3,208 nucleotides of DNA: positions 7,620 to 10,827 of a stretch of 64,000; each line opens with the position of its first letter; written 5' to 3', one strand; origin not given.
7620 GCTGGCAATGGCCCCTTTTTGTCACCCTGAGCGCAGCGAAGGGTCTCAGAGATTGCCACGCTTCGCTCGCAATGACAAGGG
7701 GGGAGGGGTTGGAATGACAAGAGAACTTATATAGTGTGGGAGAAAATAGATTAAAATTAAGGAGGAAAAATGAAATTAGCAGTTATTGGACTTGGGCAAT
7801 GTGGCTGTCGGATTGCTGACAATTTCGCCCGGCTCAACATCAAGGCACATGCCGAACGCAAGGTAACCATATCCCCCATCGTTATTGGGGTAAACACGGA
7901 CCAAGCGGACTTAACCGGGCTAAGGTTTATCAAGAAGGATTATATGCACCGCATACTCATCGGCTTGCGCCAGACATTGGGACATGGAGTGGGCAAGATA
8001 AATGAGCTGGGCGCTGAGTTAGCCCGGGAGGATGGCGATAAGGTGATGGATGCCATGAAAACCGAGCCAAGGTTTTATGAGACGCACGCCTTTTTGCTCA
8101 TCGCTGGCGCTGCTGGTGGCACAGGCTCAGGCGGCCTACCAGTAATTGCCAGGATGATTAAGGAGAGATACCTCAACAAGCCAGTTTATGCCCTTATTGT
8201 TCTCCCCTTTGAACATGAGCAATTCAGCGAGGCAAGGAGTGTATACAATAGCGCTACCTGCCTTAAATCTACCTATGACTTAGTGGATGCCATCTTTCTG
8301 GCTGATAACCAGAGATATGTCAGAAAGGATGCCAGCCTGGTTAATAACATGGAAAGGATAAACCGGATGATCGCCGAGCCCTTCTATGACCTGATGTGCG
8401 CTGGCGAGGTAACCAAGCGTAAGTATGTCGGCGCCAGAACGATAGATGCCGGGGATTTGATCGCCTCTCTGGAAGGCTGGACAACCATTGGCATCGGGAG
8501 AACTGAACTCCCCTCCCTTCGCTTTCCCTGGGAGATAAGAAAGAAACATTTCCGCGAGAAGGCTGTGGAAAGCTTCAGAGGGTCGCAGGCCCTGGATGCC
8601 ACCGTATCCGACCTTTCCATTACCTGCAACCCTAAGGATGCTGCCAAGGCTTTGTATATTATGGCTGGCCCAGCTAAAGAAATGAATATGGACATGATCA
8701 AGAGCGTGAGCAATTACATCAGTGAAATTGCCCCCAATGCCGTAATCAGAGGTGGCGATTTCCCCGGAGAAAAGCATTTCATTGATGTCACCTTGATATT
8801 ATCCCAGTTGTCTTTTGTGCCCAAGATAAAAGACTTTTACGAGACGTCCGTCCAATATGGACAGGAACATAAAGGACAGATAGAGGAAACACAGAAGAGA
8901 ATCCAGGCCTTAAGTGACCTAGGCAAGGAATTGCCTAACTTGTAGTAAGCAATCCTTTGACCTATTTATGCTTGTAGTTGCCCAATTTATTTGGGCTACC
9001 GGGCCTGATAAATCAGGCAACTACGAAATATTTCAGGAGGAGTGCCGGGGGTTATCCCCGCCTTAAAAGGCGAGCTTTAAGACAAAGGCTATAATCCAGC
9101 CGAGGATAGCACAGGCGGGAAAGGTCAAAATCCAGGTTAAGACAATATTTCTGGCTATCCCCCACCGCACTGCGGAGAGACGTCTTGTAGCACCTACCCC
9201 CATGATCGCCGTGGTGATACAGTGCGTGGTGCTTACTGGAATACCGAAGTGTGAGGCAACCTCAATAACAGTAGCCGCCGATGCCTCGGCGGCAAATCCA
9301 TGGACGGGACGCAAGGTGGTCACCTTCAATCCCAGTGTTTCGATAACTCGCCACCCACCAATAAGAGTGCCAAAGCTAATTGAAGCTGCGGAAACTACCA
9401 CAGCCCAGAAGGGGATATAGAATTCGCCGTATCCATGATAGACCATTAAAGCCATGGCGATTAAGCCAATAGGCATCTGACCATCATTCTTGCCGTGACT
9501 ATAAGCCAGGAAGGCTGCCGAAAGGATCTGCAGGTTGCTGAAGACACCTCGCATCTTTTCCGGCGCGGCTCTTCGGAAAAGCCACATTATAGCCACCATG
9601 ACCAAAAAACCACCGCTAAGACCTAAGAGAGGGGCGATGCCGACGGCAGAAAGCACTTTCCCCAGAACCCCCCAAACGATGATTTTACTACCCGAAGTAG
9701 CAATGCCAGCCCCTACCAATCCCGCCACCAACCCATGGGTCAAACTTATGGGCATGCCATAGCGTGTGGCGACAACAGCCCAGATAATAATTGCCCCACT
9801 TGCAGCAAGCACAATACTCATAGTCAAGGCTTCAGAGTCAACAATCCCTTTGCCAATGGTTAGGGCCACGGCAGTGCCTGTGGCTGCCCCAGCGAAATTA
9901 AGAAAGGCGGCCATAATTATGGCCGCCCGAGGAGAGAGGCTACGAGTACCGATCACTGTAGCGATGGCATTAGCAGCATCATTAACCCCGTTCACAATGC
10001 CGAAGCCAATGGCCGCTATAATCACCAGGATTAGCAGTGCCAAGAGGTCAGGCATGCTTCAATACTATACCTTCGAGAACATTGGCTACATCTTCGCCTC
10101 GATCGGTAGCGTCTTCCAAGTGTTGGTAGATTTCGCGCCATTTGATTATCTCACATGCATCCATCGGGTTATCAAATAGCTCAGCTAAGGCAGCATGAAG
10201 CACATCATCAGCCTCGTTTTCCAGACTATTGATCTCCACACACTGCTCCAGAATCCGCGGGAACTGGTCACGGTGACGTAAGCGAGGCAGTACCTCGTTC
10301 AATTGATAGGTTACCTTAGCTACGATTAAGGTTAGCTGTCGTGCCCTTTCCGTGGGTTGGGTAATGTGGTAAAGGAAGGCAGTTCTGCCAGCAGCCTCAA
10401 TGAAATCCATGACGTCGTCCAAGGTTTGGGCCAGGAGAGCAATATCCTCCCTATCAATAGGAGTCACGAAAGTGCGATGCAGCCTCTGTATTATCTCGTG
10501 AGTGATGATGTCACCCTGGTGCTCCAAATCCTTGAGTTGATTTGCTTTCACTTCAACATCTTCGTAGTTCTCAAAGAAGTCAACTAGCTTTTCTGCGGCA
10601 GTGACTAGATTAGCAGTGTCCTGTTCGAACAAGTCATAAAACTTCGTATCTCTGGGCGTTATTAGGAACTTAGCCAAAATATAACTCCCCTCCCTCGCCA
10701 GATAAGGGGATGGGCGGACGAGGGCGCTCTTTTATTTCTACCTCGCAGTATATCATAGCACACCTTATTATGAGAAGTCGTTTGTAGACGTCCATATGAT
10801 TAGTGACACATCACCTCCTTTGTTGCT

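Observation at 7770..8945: CetZ/tubulin-like GTPase paralog in a clearly bacterial genome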

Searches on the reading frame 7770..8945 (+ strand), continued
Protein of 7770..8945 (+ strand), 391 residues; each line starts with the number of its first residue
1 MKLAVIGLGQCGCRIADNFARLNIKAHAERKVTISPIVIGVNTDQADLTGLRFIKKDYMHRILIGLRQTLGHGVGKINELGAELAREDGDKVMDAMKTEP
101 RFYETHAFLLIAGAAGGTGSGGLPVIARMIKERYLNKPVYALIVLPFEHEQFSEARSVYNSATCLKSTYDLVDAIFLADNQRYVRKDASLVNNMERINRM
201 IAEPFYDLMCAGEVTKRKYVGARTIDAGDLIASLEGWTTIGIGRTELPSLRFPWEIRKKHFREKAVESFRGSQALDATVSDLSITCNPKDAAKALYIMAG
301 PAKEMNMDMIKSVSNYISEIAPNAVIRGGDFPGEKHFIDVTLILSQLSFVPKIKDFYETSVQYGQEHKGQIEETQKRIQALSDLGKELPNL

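Call 74: predict_structure(alignment_id=A2)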
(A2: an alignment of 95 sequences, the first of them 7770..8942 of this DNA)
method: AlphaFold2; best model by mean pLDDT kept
length: 391 residues; sequences in the alignment: 95
mean_pLDDT: 89.0   pTM: 0.88
mean pLDDT of the five models: 89.0, 88.1, 88.0, 87.2, 86.3
residues with pLDDT >= 90: 253; 70-90: 105; 50-70: 30; < 50: 3
segments of 3 or more residues with pLDDT < 50: none
pLDDT, mean of each block of 10 residues (from residue 1): 97 98 94 95 96 96 92 91 96 95 95 97 98 95 95 88 95 97 76 86 93 75 84 97 84 53 66 89 96 95 84 93 94 87 97 92 84 80 64 36
secondary structure, 60 per line:
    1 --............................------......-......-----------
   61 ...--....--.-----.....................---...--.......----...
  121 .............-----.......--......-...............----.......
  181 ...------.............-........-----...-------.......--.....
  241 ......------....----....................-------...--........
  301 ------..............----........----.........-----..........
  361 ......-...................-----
elements in order: E3-8 H9-30 E37-42 H45-49 E61-63 H66-69 H78-98 E107-113 H118-133 E139-145 H148-153 H155-169 E174-179 H180-183 H190-202 H204-211 H227-233 E236-246 H253-256 H261-280 E293-300 H307-320 E325-332 E337-345 H351-366 H368-386

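Call 76: fold_search(model_id=the predicted structure, library=pdb)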
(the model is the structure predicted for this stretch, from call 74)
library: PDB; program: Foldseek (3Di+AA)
matches with E <= 10: 1690; with E <= 0.001: 1142
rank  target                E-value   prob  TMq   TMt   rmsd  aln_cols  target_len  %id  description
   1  4b46                  8.5e-36  1.00  0.79  0.93   1.9       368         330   30  CetZ1 from Haloferax volcanii - GDP bound monomer (released 2013-08-14)
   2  4b45_A                2.5e-30  1.00  0.79  0.92   2.6       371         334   25  CetZ2 from Haloferax volcanii - GTPgS bound protofilament (released 2013-08-14)
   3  3zid_A                2.2e-25  1.00  0.74  0.80   8.3       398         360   21  CetZ from Methanosaeta thermophila strain DSM 6194 (released 2013-08-14)
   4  2r6r                  7.0e-24  1.00  0.68  0.81   3.1       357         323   22  Aquifex aeolicus FtsZ (released 2007-10-16)
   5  3zid_B                1.0e-23  1.00  0.71  0.80   6.8       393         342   21  CetZ from Methanosaeta thermophila strain DSM 6194 (released 2013-08-14)
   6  2vxy                  3.8e-23  1.00  0.66  0.83   3.2       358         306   20  The structure of FTsZ from Bacillus subtilis at 1.7A resolution (released 2008-09-30)
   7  2vap                  4.3e-23  1.00  0.66  0.76   3.4       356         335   20  FtsZ GDP M. jannaschii (released 2007-09-11)
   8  5h5h                  7.1e-23  1.00  0.66  0.83   3.3       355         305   19  Staphylococcus aureus FtsZ-GDP R29A mutant in T state (released 2017-05-24)
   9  4dxd                  1.4e-22  1.00  0.65  0.81   3.5       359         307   19  Staphylococcal Aureus FtsZ in complex with 723 (released 2012-05-23)
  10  6ym9_A                1.6e-22  1.00  0.67  0.84   3.2       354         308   18  Mycobacterium tuberculosis FtsZ in complex with GTP-gamma-S (released 2021-04-21)
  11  3wgj_A                1.8e-22  1.00  0.67  0.84   3.1       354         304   19  STAPHYLOCOCCUS AUREUS FTSZ T7 chimera mutant, T7Bs (released 2013-12-25)
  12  7ojd                  1.9e-22  1.00  0.67  0.84   3.1       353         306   19  SaFtsZ(D46A) complexed with GDP (released 2022-03-02)
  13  6yd1                  2.1e-22  1.00  0.65  0.82   3.2       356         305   19  SaFtsZ-DFMBA (released 2021-07-28)
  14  2rhj                  2.3e-22  1.00  0.67  0.83   3.5       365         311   20  Synthetic Gene Encoded Bacillus Subtilis FtsZ with Two Sulfate Ions and Sodium Ion in the Nucleotide Pocket (released 2008-10-21)
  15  7ojc                  2.5e-22  1.00  0.66  0.83   3.2       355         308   19  SaFtsZ(Q48A) complexed with GDP (released 2022-03-02)
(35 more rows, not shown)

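Call 77: list_cluster_members(proteins=[P0167, P0247, P0195, P0256, P0147, P0150, P0157, P0187, P0253, P0245])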
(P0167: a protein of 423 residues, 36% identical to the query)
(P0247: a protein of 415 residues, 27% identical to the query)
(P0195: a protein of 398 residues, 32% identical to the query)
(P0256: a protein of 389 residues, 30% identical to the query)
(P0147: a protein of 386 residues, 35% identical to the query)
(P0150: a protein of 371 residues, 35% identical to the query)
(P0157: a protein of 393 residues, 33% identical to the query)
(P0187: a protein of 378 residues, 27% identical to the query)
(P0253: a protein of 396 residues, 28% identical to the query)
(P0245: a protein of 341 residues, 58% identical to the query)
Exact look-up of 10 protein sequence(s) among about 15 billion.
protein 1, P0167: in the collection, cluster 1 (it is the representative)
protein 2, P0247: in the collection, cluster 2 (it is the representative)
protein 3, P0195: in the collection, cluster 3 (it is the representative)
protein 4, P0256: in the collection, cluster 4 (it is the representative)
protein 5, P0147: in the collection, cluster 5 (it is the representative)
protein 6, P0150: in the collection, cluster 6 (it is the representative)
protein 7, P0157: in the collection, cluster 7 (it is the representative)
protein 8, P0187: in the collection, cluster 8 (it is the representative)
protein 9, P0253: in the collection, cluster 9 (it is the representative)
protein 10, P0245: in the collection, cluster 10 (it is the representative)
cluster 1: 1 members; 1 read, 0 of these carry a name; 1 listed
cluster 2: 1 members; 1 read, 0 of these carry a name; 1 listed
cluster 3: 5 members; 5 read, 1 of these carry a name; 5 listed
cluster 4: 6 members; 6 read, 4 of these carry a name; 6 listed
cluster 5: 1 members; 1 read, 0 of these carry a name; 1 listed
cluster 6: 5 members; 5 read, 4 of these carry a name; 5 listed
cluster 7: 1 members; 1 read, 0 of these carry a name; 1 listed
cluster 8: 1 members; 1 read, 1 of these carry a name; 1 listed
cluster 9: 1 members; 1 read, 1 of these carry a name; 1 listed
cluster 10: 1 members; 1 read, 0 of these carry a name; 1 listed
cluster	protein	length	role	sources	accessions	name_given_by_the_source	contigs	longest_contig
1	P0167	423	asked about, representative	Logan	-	-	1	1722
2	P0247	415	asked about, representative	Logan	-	-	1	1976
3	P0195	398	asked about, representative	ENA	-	-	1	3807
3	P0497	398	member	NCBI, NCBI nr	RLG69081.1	MAG: hypothetical protein DRO11_08250 [Methanobacteriota archaeon] | MAG: hypothetical protein DRO11_08250 [Euryarchaeota archaeon]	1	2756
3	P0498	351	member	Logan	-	-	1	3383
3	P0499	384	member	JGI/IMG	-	-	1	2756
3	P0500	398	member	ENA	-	-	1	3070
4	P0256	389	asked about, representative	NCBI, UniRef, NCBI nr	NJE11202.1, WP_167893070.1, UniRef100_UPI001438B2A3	cell division protein FtsZ [Thermococcus sp. MAR1] | cell division protein FtsZ n=1 Tax=Thermococcus sp. MAR1 TaxID=1638263 RepID=UPI001438B2A3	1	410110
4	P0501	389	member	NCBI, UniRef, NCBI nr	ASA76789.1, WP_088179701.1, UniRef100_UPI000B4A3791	cell division protein FtsZ [Thermococcus sp. 5-4] | cell division protein FtsZ n=1 Tax=Thermococcus sp. 5-4 TaxID=2008440 RepID=UPI000B4A3791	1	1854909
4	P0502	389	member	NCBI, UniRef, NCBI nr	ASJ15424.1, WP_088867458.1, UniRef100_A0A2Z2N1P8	FtsZ/tubulin family protein [Thermococcus radiotolerans] | Tubulin-like protein CetZ n=1 Tax=Thermococcus radiotolerans TaxID=187880 ... | cell division protein FtsZ [Thermococcus radiotolerans]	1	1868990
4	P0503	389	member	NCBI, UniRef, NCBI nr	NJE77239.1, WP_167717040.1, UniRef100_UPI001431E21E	cell division protein FtsZ [Thermococcus sp. ES12] | cell division protein FtsZ n=1 Tax=Thermococcus sp. ES12 TaxID=1638246 RepID=UPI001431E21E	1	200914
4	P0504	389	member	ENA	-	-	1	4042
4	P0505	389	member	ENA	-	-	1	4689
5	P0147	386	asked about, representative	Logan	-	-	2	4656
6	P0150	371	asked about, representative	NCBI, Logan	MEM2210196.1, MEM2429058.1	MAG: tubulin/FtsZ family protein [Nitrososphaerales archaeon]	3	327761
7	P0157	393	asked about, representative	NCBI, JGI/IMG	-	-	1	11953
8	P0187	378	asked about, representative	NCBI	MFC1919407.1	hypothetical protein ACFLWX_01275 [Chloroflexota bacterium]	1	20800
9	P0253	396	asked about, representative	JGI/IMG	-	cell division GTPase FtsZ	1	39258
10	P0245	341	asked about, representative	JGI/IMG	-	-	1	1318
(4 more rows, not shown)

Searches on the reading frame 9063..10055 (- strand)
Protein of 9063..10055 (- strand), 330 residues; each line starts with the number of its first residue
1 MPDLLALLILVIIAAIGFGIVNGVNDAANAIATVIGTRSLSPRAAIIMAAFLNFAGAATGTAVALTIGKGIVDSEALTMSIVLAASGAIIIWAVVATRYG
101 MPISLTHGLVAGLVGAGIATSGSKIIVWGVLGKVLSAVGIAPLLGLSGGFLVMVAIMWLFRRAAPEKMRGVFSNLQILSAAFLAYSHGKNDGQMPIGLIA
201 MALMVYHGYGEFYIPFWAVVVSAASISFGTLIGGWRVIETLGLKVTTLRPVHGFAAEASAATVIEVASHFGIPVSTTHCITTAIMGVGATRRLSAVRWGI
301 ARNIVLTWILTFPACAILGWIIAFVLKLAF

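Call 4: search_protein_families(library=pfam, proteins=[window:9063-10055:-], max_evalue=0.01)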
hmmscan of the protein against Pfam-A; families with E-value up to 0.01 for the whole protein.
window:9063-10055:- (330 aa): 2 families
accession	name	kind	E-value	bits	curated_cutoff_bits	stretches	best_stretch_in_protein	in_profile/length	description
PF01384.25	PHO4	-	7.1e-88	295.3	33.7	1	22-319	1-350/350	Phosphate transporter family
PF09339.16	HTH_IclR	-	3.9e-05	23.8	22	0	254-283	12-41/52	IclR helix-turn-helix domain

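Call 5: search_protein_families(library=ncbifam, proteins=[window:9063-10055:-], max_evalue=0.01)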
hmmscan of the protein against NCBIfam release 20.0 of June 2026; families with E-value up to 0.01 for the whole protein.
window:9063-10055:- (330 aa): 2 families
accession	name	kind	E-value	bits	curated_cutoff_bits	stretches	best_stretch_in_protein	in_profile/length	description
NF033774.1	phos_trans_PitA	exception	1.2e-28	100.1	800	2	213-320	380-488/498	inorganic phosphate transporter PitA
NF053884.1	SulfPermCysPBac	equivalog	1.2e-20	73.7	400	1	9-311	3-300/354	sulfate permease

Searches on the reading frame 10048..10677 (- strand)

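Call 4: search_protein_families(library=pfam, proteins=[window:10048-10677:-], max_evalue=0.01)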
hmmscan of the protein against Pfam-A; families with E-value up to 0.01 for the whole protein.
window:10048-10677:- (209 aa): 1 family
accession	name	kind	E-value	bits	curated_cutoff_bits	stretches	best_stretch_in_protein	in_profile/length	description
PF01865.21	PhoU_div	-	3.4e-27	95.6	24.4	1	9-206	9-213/214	Protein of unknown function DUF47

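Call 5: search_protein_families(library=ncbifam, proteins=[window:10048-10677:-], max_evalue=0.01)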
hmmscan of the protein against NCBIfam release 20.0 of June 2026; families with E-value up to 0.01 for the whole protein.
window:10048-10677:- (209 aa): 1 family
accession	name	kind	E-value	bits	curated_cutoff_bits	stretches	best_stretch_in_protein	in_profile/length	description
TIGR00153.1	TIGR00153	hypoth_equivalog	6.4e-16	58.7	104.3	1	36-206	40-214/217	TIGR00153 family protein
